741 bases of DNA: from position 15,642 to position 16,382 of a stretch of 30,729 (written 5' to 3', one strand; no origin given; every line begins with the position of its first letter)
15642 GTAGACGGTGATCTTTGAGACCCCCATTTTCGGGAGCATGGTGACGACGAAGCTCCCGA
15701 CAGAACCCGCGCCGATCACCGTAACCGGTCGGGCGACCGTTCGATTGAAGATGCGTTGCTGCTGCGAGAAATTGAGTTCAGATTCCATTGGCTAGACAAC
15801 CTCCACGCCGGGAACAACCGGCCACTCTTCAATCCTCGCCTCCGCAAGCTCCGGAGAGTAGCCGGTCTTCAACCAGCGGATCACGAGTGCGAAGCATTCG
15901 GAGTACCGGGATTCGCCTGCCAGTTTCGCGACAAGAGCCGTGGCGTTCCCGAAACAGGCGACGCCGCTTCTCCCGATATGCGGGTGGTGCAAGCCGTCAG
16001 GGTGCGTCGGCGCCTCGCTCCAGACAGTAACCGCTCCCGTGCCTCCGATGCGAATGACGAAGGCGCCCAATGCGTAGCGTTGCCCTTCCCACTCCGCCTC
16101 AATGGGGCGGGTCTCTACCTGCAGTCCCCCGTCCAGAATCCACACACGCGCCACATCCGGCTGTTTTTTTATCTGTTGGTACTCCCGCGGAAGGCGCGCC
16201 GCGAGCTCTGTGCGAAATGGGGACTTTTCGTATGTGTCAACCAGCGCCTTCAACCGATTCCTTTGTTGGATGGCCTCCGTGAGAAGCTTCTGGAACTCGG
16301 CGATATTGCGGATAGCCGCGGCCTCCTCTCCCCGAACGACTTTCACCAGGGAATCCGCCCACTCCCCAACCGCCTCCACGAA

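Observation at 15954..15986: E2 catalytic signature HPH-x7-C with the same spacing as the eukaryotic HPN...C motif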

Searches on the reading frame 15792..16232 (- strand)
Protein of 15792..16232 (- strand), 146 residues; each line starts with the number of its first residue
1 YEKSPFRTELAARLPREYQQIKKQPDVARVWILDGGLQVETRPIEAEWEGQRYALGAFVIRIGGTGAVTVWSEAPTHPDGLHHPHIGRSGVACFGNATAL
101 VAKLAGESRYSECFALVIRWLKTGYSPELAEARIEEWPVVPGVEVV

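Call 81: search_protein_families(library=pfam, alignment_id=A5, max_evalue=10)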
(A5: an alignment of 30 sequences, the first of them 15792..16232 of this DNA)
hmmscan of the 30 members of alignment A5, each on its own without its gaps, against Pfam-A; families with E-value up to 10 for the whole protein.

A. member 1, window:15792-16232:- (146 aa): 1 family
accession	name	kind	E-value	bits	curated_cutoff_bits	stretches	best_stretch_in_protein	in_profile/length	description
PF17509.7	DUF5440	-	0.18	11.9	27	1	113-139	25-51/93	Family of unknown function (DUF5440)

B. families by the number of members that match (of 30 scanned): 12 families
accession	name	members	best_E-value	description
PF16826.10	DUF5076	1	0.074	Domain of unknown function (DUF5076)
PF10003.15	DUF2244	1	0.092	Integral membrane protein (DUF2244)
PF14460.11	Prok-E2_D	1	0.12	Prokaryotic E2 family D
PF22330.2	Rib_mS39_PPR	1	0.13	Small ribosomal subunit protein mS39, PPR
PF18836.7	B_solenoid_ydck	1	0.15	YdcK Beta solenoid repeat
PF17509.7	DUF5440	1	0.18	Family of unknown function (DUF5440)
PF09572.16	RE_XamI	1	0.18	XamI restriction endonuclease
PF11080.13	GhoS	1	0.19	Endoribonuclease GhoS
PF10636.14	hemP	1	0.2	Hemin uptake protein hemP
PF04526.18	DUF568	1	0.2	Protein of unknown function (DUF568)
PF24765.1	SAC9_C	1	0.24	SAC9 C-terminal domain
PF23359.1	Lsr2_DNA-bd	1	3.2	Lsr2 DNA-binding domain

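Call 82: search_solved_structures(query=A5, max_evalue=10, show_alignments=3)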
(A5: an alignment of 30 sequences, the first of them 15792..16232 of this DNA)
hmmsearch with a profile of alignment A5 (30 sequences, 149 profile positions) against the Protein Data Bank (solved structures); distinct sequences matched with E-value up to 10: 41.
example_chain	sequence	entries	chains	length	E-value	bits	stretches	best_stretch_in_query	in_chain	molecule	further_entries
7oik_B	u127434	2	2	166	0.039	16.9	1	11-95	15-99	Ubiquitin-conjugating enzyme E2 L3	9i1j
4q5e_C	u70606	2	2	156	0.049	16.5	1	13-95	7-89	Ubiquitin-conjugating enzyme E2 L3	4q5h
9sdx_G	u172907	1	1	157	0.056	16.4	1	13-95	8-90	L3A2-1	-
7b5l_D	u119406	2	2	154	0.061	16.3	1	14-95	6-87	Ubiquitin-conjugating enzyme E2 L3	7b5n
9sdy_G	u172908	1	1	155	0.063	16.2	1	14-95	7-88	L3A2-1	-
7v8f_A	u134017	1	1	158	0.066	16.1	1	13-95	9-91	Ubiquitin-conjugating enzyme E2 L3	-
3sqv_C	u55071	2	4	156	0.068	16.1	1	13-95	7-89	Ubiquitin-conjugating enzyme E2 L3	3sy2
1c4z_D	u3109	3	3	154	0.078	15.9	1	14-95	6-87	UBIQUITIN CONJUGATING ENZYME E2 | UBIQUITIN-CONJUGATING ENZYME E12-18 KDA UBCH7 | Ubiquitin-conjugating enzyme E2 L3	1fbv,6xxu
4gpr_A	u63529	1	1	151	0.081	15.8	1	12-95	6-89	Ubiquitin-conjugating enzyme family protein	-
5hpt_C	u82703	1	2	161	0.093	15.7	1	14-95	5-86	Ubiquitin-conjugating enzyme E2 L3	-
8j07_c3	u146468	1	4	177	0.22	14.4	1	93-126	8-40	DPY30 domain-containing protein 2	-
3l1y_A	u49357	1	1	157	0.87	12.5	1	38-95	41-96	Ubiquitin-conjugating enzyme E2 D2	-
2esp_A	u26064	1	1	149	0.95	12.4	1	48-95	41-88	Ubiquitin-conjugating enzyme E2 D2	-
2oxq_A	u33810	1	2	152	1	12.3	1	14-95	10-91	Ubiquitin-conjugating enzyme E2D 1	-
6w7z_A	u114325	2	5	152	1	12.2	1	47-95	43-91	Ubiquitin-conjugating enzyme E2 D2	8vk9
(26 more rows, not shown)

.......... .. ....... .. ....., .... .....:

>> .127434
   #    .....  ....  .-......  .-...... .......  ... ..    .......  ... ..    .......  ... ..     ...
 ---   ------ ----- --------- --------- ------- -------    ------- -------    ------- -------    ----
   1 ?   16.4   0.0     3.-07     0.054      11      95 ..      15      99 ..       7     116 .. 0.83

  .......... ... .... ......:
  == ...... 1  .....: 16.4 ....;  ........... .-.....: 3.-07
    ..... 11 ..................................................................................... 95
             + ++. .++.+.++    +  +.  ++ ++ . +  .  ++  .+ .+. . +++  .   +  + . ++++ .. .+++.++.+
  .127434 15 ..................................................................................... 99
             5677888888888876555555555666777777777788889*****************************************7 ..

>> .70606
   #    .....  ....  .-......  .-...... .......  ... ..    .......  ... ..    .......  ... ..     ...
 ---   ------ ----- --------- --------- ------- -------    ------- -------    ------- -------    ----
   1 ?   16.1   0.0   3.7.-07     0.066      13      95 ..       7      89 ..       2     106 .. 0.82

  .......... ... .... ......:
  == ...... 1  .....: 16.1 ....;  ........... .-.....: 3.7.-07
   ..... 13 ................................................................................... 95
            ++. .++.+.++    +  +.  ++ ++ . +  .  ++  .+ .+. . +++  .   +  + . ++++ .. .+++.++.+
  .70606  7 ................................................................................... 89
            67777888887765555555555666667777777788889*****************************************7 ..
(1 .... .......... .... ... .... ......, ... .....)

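Call 94: find_homologous_proteins(query=A5, max_evalue=0.00001)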
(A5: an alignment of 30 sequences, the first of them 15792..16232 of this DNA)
Query A5 (30 sequences) (146 aa, profile of the alignment): 6 proteins with E <= 0.00001 among 1281 candidates.
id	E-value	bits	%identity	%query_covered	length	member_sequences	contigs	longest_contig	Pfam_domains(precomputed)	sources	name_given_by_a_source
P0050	5.8e-52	193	54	95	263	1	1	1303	-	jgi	jgi:hypothetical protein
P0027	1.0e-50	189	100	100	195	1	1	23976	-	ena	-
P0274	5.6e-44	167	35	90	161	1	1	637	-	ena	-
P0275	1.7e-18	85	30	84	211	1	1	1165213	-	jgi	jgi:hypothetical protein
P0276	4.7e-16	77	31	75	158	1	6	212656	-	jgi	jgi:hypothetical protein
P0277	4.9e-9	54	31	72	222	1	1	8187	-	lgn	-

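Call 96: find_encoding_contigs(protein=P0275, flank=8000, max_places=2)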
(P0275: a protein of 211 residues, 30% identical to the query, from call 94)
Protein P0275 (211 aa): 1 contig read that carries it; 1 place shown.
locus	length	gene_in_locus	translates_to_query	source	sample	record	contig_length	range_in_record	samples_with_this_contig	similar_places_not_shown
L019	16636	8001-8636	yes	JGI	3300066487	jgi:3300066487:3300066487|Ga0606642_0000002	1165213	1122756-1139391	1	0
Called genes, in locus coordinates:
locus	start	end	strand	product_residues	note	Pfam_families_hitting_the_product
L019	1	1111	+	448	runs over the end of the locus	-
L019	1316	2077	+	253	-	-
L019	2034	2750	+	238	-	PF00899:ThiF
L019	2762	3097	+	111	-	-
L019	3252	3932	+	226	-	-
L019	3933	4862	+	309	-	-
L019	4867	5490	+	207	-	-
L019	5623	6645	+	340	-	-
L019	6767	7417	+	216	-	-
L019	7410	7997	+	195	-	-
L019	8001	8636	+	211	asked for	-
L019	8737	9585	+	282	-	-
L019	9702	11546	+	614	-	PF00004:AAA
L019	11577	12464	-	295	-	-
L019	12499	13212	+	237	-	PF01909:NTP_transf_2, PF18765:Polbeta (weak)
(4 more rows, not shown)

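Call 97: find_encoding_contigs(protein=P0276, flank=6000, max_places=2)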
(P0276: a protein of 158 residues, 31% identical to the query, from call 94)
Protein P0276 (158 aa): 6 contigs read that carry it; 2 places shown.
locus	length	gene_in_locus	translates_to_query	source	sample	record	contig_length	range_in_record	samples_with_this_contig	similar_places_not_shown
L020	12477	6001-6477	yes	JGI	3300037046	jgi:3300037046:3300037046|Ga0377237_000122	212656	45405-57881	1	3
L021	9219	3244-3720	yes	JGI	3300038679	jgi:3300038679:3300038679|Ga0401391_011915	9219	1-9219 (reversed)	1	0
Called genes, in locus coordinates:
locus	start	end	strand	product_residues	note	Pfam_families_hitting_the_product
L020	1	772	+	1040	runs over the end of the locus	-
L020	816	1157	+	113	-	-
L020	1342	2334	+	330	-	-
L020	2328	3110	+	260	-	-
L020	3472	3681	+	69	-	-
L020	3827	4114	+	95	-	PF08681:TacA1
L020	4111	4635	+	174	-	PF00583:Acetyltransf_1 (weak), PF13508:Acetyltransf_7, PF08445:FR47 (weak), PF13673:Acetyltransf_10 (weak)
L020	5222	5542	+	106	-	PF14076:DUF4258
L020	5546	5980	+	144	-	-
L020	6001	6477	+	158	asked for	-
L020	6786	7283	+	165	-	PF15731:MqsA_antitoxin, PF01381:HTH_3 (weak)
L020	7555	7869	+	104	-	-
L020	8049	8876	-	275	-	PF12281:NTP_transf_8 (weak)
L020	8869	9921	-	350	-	-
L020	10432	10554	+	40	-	-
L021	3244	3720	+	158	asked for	-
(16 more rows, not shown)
